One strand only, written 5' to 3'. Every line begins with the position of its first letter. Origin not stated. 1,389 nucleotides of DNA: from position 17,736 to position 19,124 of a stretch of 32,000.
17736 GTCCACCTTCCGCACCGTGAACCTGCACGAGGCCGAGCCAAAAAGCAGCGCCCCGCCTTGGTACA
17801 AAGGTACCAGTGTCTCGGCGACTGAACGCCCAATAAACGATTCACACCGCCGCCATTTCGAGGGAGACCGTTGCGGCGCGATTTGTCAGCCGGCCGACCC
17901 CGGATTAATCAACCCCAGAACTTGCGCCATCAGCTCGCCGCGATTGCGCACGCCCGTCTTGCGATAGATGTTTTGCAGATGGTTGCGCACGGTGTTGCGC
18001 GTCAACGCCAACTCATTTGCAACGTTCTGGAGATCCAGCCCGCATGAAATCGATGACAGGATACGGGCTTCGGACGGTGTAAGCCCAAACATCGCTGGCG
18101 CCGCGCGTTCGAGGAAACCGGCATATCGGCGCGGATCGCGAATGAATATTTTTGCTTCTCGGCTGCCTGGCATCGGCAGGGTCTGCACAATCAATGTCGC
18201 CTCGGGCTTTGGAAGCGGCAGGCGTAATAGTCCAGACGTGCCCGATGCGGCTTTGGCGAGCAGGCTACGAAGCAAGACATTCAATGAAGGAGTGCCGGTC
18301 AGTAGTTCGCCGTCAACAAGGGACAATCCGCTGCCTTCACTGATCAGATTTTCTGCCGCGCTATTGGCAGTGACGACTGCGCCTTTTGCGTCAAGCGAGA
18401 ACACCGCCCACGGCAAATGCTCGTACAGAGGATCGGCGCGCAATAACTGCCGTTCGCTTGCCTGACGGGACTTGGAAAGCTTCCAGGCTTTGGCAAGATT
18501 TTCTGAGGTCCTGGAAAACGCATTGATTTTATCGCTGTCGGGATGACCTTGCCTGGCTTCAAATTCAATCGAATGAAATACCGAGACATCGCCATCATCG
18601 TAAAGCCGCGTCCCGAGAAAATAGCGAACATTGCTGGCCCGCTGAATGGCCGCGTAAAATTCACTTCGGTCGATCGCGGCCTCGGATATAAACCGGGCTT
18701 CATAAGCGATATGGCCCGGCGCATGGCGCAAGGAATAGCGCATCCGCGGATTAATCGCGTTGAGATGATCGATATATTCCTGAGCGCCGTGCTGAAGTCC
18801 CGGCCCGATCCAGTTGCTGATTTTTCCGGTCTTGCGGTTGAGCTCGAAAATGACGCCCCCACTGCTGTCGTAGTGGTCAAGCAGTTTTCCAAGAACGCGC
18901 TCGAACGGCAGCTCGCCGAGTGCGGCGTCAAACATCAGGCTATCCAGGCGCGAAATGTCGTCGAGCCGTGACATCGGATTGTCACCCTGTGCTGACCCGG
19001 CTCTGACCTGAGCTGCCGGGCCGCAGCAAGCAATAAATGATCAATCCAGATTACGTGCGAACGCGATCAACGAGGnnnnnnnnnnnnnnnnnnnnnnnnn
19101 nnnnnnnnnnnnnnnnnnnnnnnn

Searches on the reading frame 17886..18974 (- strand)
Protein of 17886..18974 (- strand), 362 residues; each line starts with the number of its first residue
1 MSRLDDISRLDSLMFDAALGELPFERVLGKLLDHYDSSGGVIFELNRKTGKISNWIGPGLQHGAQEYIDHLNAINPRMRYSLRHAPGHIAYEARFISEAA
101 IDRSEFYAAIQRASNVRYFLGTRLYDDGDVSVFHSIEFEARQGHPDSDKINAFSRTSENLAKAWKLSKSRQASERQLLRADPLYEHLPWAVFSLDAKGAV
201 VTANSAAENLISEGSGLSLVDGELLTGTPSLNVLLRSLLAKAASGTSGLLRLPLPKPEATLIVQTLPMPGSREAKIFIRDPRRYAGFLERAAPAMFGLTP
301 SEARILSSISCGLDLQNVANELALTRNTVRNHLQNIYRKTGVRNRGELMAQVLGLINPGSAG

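Call 58: search_protein_families(library=pfam, proteins=[window:17886-18974:-])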
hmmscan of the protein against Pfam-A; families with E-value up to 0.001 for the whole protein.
window:17886-18974:- (362 aa): 2 families
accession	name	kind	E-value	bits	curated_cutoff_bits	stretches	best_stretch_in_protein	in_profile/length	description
PF00196.25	GerE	-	4.5e-09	36.2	23.5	1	298-349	3-54/57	Bacterial regulatory proteins, luxR family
PF13556.12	HTH_30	-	0.00052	20.2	27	0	309-342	9-42/59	PucR C-terminal helix-turn-helix domain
